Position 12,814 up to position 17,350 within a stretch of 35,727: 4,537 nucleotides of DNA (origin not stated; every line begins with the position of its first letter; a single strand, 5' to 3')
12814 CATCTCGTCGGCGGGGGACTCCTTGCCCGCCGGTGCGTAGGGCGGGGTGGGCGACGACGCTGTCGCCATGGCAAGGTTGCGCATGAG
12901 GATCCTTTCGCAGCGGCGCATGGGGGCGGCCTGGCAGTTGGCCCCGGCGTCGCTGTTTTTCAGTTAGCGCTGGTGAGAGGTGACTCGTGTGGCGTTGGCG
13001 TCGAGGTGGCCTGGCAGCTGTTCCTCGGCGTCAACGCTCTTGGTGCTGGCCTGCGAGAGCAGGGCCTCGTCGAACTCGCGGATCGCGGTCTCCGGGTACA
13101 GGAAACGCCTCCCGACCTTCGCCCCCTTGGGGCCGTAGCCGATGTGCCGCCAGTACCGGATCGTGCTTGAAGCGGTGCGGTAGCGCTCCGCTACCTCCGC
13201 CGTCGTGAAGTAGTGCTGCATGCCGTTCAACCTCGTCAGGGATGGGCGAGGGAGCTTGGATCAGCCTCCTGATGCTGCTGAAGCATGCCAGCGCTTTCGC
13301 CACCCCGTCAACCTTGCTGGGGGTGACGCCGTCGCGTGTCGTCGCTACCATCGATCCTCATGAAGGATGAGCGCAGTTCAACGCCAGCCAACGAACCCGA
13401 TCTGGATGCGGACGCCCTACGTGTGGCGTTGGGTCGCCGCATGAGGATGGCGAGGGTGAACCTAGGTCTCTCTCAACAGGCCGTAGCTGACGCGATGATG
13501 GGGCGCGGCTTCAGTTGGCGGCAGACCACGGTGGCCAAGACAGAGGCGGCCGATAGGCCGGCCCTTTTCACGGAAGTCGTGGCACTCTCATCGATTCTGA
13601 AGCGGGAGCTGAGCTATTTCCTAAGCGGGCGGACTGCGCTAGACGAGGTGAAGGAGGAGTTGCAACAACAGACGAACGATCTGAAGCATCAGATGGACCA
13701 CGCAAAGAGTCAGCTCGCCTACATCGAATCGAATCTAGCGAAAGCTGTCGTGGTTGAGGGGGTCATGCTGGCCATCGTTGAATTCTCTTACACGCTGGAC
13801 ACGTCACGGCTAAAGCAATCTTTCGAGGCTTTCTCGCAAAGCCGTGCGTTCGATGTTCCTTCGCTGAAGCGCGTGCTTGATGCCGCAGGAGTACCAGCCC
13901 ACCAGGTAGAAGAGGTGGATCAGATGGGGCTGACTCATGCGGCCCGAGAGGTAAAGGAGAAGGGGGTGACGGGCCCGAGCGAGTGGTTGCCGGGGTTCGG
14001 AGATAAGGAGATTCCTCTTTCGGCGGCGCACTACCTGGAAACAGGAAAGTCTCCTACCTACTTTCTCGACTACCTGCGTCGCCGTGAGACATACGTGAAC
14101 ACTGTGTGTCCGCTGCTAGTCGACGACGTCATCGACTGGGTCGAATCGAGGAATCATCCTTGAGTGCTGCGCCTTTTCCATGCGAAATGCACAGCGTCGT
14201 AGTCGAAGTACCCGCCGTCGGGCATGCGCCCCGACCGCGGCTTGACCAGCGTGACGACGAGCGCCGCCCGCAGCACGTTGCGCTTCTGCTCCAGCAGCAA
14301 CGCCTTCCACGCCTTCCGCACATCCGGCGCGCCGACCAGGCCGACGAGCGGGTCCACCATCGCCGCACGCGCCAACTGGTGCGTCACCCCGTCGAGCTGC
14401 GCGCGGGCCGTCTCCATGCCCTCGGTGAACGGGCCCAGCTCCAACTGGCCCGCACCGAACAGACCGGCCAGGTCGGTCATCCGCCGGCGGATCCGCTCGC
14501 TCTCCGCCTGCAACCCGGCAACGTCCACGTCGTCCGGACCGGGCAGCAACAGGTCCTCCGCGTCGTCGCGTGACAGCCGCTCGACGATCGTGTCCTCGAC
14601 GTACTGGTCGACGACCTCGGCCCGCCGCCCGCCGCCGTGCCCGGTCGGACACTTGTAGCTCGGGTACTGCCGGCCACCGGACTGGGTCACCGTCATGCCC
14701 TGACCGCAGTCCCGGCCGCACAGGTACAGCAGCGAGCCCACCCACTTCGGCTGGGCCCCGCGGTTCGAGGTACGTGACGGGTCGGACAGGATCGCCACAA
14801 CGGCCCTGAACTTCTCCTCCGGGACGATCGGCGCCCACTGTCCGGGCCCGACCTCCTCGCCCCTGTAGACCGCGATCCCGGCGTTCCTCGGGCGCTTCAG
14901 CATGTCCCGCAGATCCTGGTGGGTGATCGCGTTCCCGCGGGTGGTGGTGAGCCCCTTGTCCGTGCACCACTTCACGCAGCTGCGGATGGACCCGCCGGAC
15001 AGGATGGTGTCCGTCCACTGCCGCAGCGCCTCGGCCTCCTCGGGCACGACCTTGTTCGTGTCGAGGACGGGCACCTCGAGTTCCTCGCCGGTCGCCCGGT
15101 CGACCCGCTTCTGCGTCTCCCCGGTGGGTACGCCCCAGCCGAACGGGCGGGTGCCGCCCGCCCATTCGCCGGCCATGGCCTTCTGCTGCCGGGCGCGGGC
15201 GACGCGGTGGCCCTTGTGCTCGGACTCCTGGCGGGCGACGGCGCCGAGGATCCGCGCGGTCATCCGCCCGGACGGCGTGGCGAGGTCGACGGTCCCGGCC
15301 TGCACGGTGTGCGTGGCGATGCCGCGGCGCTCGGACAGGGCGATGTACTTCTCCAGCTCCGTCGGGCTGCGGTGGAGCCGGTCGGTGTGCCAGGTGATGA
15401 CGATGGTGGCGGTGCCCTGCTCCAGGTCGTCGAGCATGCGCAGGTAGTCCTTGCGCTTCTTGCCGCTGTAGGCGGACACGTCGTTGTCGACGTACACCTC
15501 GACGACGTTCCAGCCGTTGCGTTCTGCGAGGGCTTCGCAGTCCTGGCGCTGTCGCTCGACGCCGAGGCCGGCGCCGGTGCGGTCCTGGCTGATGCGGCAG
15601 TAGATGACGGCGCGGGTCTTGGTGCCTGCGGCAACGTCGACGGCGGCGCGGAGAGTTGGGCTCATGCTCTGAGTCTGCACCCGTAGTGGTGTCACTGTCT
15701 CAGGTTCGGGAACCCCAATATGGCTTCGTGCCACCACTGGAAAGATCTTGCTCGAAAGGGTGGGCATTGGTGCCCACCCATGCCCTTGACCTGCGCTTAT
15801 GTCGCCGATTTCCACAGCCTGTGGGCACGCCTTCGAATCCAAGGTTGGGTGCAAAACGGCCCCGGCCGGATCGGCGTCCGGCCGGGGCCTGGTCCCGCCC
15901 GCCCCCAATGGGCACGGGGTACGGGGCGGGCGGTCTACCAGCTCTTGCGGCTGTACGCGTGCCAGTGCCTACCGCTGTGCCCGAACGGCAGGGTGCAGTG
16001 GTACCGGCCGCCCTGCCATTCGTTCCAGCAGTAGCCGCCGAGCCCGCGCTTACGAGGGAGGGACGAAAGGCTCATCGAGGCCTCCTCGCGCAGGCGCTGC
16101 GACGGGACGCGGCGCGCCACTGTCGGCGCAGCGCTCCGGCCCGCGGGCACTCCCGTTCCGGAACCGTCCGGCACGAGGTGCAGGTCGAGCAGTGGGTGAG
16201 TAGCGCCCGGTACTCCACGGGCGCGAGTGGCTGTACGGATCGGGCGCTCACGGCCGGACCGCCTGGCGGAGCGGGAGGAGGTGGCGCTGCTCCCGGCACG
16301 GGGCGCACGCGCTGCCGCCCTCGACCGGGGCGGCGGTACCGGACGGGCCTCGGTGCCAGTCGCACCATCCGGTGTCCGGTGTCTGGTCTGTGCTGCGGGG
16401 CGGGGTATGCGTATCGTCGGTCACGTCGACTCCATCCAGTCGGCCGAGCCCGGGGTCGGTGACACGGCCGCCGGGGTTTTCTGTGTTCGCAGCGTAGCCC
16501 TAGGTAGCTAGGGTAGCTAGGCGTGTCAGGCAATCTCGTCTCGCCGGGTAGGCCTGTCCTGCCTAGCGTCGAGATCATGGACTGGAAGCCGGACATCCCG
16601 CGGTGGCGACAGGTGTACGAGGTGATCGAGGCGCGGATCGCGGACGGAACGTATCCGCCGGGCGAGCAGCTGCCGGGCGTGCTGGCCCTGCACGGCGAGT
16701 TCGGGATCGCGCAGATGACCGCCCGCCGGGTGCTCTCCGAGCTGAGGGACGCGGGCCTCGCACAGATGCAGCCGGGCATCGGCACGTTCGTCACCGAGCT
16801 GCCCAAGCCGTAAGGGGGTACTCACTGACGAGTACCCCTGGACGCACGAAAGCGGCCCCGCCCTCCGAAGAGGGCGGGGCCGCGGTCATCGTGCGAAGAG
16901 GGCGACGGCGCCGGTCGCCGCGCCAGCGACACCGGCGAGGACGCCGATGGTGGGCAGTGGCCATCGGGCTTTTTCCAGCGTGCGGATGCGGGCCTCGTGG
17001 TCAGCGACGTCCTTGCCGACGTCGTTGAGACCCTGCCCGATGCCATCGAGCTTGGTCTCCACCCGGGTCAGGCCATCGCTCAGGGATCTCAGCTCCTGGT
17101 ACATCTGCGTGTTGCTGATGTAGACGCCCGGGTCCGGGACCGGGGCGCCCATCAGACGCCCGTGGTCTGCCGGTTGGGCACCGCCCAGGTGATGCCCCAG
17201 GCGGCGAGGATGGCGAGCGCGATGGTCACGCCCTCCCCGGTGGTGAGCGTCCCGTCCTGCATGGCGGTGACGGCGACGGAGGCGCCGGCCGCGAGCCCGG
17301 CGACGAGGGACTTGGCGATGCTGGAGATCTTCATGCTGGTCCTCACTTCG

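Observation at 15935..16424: Three translationally coupled Cys/His-rich micro-ORFs (58, 59 and 46 aa) at the attP-proximal prophage end, mostly invisible to the ORF track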

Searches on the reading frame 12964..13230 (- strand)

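Call 99: search_protein_families(library=pfam, proteins=[window:12964-13230:-], max_evalue=0.001)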
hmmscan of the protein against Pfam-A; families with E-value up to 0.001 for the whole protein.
window:12964-13230:- (88 aa): 2 families
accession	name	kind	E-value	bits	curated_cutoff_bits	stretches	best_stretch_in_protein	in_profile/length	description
PF12728.13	HTH_17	-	2.1e-07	31.5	27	1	7-53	1-46/51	Helix-turn-helix domain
PF00376.29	MerR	-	0.00037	20.7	28.2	1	9-35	1-27/38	MerR family regulatory protein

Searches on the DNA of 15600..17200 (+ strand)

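Call 4: search_dna_similar(query=window:15600-17200:+, collection=phages, mode=distant, max_rows=30)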
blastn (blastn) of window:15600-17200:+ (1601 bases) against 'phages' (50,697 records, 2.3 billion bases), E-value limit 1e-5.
Records with a match: 10; places in all: 10; records where one place covers at least 80% of the query: 0.
Best place of each record, by identity: 60-80% 10.
By first word of the organism name: Streptomyces 10.
By host as written in the record: Streptomyces sanglieri UNT16F27A 10.
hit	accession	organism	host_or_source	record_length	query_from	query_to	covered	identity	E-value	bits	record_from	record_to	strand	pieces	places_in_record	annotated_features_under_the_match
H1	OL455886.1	Streptomyces phage Piccadilly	Streptomyces sanglieri UNT16F27A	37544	690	784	6%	75.5%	6e-6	59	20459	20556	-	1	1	26: hypothetical protein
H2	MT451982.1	Streptomyces phage Cumberbatch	Streptomyces sanglieri UNT16F27A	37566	690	784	6%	75.5%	6e-6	59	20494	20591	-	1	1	27: hypothetical protein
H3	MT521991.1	Streptomyces phage Eklok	Streptomyces sanglieri UNT16F27A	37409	690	784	6%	75.5%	6e-6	59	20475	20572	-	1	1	27: hypothetical protein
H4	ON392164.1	Streptomyces phage AxeJC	Streptomyces sanglieri UNT16F27A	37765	690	784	6%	75.5%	6e-6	59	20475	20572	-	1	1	26: hypothetical protein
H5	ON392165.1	Streptomyces phage Eastland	Streptomyces sanglieri UNT16F27A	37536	690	784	6%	75.5%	6e-6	59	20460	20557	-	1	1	26: hypothetical protein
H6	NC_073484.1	Streptomyces phage Eklok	Streptomyces sanglieri UNT16F27A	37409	690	784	6%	75.5%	6e-6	59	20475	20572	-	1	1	27: hypothetical protein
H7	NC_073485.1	Streptomyces phage AxeJC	Streptomyces sanglieri UNT16F27A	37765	690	784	6%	75.5%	6e-6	59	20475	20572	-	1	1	26: hypothetical protein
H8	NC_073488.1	Streptomyces phage Cumberbatch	Streptomyces sanglieri UNT16F27A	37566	690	784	6%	75.5%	6e-6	59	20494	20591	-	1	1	27: hypothetical protein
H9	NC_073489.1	Streptomyces phage Piccadilly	Streptomyces sanglieri UNT16F27A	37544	690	784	6%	75.5%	6e-6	59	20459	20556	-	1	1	26: hypothetical protein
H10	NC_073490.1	Streptomyces phage Eastland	Streptomyces sanglieri UNT16F27A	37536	690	784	6%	75.5%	6e-6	59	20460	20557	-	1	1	26: hypothetical protein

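Call 5: get_annotated_region(hit=H9, flank=4000)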
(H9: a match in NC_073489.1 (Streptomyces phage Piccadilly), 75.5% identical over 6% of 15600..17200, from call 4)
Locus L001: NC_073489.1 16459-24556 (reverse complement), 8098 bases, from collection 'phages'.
description: Streptomyces phage Piccadilly, complete genome.
organism: Streptomyces phage Piccadilly (NCBI taxid 2910765)
taxonomy: Viruses; Duplodnaviria; Heunggongvirae; Uroviricota; Caudoviricetes
host: Streptomyces sanglieri UNT16F27A; source: soil; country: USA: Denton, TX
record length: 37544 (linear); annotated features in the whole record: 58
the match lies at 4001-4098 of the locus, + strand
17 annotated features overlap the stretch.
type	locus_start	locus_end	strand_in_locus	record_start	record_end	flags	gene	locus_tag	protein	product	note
CDS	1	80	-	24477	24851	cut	34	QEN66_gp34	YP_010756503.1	hypothetical protein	-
CDS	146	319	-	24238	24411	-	33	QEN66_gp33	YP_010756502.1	hypothetical protein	-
CDS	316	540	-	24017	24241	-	32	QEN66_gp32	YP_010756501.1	hypothetical protein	-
CDS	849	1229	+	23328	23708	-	31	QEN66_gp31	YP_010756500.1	helix-turn-helix DNA binding domain protein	helix-turn-helix DNA binding domain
CDS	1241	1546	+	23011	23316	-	30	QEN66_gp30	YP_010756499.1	hypothetical protein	-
CDS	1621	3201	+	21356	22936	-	29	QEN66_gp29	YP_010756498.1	serine integrase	-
CDS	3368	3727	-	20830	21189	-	28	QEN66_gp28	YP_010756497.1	hypothetical protein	-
CDS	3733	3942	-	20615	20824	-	27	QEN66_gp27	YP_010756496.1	hypothetical protein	-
CDS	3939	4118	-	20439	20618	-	26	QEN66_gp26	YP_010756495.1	hypothetical protein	-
CDS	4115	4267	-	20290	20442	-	25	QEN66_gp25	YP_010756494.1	hypothetical protein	-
CDS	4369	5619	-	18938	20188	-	24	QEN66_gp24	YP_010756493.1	helix-turn-helix DNA binding domain protein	helix-turn-helix DNA binding domain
CDS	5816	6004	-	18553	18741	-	23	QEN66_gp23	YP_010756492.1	hypothetical protein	-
CDS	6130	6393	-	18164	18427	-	22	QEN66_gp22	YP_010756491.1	hypothetical protein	-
CDS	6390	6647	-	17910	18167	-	21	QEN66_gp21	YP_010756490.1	hypothetical protein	-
CDS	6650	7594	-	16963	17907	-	20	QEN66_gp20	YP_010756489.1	endolysin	-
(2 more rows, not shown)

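Call 38: search_rna_families(source=window, start=15600, end=16900, threshold=evalue, max_evalue=10)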
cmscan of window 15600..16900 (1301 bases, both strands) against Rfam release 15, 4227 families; matches with E-value up to 10: 7.
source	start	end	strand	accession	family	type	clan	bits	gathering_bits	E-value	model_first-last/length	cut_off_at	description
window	16844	16900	-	RF01812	Pxr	Gene; sRNA;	-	24.8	80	0.073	50-109/109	5'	Pxr regulatory sRNA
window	16803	16882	+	RF01670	P17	Gene; sRNA;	-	20.3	45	0.016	1-282/282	no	Pseudomonas sRNA P17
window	15845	15908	+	RF03231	mir-4523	Gene; miRNA;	-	20.3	96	4.2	1-69/69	no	mir-4523 microRNA precursor family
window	15856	15891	-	RF00899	mir-235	Gene; miRNA;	-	17.8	75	3.7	1-77/77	no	mir-235 microRNA precursor family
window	16855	16900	-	RF01386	isrB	Gene; sRNA;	-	16.9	35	3.5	38-87/87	5'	isrB Hfq binding RNA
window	16466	16513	-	RF03044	Proteo-phage-1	Gene; sRNA;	-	15.4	42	9.6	1-82/82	no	Proteo-phage-1 RNA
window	16827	16879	-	RF02401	ClpQY_promoter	Cis-reg;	-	14.3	42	3.3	1-57/57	no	ClpQY promoter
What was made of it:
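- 16416..16489 (-): Conserved 74-nt element, either the 5' UTR of X1 or an antisense RNA gene. It is more conserved than the ORFs. No Rfam family matches (call 38).
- Tried and rejected: Rfam on both strands of 15600-16900 gave only chance-level hits (call 38).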

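Call 87: build_rna_model(alignment_id=A6, structure=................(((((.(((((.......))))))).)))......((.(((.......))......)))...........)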
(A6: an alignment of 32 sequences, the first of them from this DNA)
Model R1 built from alignment A6 (32 sequences, 86 columns); structure: as given.
model positions 74; base pairs 15; branch points 1; effective number of sequences 3.39; information 0.763 bits per position. Calibrated on 0.2 Mb of random sequence (short: E-values are rough).
structure used (alignment columns):
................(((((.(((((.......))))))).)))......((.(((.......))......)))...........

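Call 91: search_with_rna_model(model_id=R1, sources=[window, L001, L002, L005, L007, L008, L010, L011, L013, L014, L016, L017, L018, L019, L021, L024, L025, L027, L028, L029, L030, L031, L032, L033, L034, L035, L036, L037, L038, L043, L044, L045, L046, L047, L048, L049, L050, L052, L053, L054, L055, L056, L057, L060, L061, L062, L065, L066, L067, L068], max_evalue=1)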
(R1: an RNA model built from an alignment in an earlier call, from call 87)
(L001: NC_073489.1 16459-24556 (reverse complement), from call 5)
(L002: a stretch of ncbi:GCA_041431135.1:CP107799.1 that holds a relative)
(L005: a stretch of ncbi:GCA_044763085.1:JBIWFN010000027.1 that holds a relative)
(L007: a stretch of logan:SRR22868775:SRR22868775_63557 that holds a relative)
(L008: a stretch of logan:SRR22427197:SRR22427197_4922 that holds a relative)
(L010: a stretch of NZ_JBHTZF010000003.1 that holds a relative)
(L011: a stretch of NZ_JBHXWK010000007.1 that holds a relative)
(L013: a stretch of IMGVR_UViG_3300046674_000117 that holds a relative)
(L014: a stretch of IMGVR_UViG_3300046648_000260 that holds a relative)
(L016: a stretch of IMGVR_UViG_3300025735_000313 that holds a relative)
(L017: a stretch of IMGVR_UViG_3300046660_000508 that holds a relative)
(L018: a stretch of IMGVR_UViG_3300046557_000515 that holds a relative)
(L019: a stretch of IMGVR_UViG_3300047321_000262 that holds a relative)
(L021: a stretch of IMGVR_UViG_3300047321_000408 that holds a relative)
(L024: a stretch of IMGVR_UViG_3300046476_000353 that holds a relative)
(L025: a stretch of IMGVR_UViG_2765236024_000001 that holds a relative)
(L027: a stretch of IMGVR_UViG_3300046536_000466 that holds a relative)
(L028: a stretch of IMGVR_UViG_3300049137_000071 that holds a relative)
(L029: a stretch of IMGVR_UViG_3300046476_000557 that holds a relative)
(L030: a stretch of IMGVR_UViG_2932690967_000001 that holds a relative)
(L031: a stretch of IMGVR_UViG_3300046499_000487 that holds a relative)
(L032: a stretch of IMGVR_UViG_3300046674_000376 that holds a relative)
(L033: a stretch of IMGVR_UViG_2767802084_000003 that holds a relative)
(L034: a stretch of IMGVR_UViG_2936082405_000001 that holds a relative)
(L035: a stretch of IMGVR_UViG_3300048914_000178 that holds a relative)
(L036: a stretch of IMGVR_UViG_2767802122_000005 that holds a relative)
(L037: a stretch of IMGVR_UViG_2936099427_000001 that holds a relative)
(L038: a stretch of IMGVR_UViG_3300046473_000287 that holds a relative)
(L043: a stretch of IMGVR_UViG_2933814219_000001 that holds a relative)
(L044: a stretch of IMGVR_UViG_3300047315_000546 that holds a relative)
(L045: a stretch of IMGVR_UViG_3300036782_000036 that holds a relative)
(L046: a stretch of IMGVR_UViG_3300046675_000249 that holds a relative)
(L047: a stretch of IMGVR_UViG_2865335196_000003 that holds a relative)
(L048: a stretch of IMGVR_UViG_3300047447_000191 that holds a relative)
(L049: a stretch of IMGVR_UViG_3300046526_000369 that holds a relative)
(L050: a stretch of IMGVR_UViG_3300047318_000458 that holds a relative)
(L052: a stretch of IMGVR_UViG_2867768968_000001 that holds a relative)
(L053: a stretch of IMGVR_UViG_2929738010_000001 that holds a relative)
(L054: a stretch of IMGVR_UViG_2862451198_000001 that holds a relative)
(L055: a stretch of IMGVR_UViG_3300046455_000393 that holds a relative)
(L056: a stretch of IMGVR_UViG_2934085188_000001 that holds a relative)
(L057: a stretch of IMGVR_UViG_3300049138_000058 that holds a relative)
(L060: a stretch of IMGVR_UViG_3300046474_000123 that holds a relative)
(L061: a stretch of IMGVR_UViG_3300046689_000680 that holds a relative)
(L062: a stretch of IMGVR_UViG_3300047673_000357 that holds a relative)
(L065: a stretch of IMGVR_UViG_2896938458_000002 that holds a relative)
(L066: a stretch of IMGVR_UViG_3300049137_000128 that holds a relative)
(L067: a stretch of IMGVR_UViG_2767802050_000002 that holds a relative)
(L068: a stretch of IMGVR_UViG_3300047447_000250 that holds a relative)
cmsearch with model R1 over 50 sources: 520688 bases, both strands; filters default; matches with E-value up to 1: 57.
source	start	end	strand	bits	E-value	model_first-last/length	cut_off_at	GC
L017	1692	1765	+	95.9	4.6e-22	1-74/74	no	0.7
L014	7715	7788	+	95.1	7.5e-22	1-74/74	no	0.7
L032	5936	6009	+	93.2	2.3e-21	1-74/74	no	0.68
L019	5936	6009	+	91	9e-21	1-74/74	no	0.7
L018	5345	5418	+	89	3.1e-20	1-74/74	no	0.68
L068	2766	2839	+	88.5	4.1e-20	1-74/74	no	0.65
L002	9709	9782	+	88.2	4.9e-20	1-74/74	no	0.69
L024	5935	6009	+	88.1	5e-20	1-74/74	no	0.68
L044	2622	2695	+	86.7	1.2e-19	1-74/74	no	0.7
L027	5936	6009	+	86.4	1.4e-19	1-74/74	no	0.65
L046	5936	6009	+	86.4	1.4e-19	1-74/74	no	0.7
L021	5936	6009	+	85.3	2.9e-19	1-74/74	no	0.69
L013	7706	7779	+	85.2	3e-19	1-74/74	no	0.66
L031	5936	6009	+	84.9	3.5e-19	1-74/74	no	0.68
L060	5513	5585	+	84.2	5.5e-19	1-74/74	no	0.68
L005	9711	9785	+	83.4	8.7e-19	1-74/74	no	0.68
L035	5155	5229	+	82.9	1.2e-18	1-74/74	no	0.67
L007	1161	1235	+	81.2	3.2e-18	1-74/74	no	0.69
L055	5919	5994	+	80.2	6.1e-18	1-74/74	no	0.66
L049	5902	5976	+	80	6.9e-18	1-74/74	no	0.65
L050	822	896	+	80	6.9e-18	1-74/74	no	0.65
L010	7733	7806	+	79.9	7.1e-18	1-74/74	no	0.68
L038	4333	4406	+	79.7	8.2e-18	1-74/74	no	0.66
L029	1931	2004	+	77.7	2.8e-17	1-74/74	no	0.65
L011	7709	7782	+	74.6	1.8e-16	1-74/74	no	0.68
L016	3927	4002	+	73.4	3.7e-16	1-74/74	no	0.72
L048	5068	5141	+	71.7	1e-15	1-74/74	no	0.66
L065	5503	5576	+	68.3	7.8e-15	1-74/74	no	0.65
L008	680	753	+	66.6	2.1e-14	1-74/74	no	0.72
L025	5919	5997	+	63.7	1.2e-13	1-74/74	no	0.67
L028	5892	5970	+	60.1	1.1e-12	1-74/74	no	0.71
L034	5891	5970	+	53.6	5.3e-11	1-74/74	no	0.7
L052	5885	5961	+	51.1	2.4e-10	1-74/74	no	0.73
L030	5882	5958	+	45.2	8.6e-09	1-74/74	no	0.71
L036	5918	5997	+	43.4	2.5e-08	1-74/74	no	0.7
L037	5918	5997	+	43.4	2.5e-08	1-74/74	no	0.7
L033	5918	5997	+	42.2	5.2e-08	1-74/74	no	0.71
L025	4675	4749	-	19.7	0.04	1-74/74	no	0.75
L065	4233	4326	+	18.5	0.083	1-74/74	no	0.76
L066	6820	6880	+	18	0.11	1-74/74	no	0.62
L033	3987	4057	+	17.8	0.13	1-74/74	no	0.73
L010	5966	6015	-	17.5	0.15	1-74/74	no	0.74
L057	9216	9298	-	17.2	0.18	1-74/74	no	0.59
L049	5898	5957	-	17.2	0.18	1-74/74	no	0.65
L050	818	877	-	17.2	0.18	1-74/74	no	0.65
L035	5153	5210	-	17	0.21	1-74/74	no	0.67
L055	5917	5975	-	16.9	0.22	1-74/74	no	0.66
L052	2139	2183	-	16.8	0.24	15-64/74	no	0.76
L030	4143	4213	+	16.2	0.32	1-74/74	no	0.72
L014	9722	9788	-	15.4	0.54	1-74/74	no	0.73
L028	3726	3793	+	15.4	0.55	1-74/74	no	0.69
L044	2636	2662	-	15.2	0.61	15-41/74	no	0.89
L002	13145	13206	+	14.9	0.71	1-74/74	no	0.73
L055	876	946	-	14.8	0.77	1-74/74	no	0.72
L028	6908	6981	+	14.7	0.8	1-74/74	no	0.68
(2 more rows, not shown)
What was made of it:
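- The leader and gene A always travel together (call 91).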
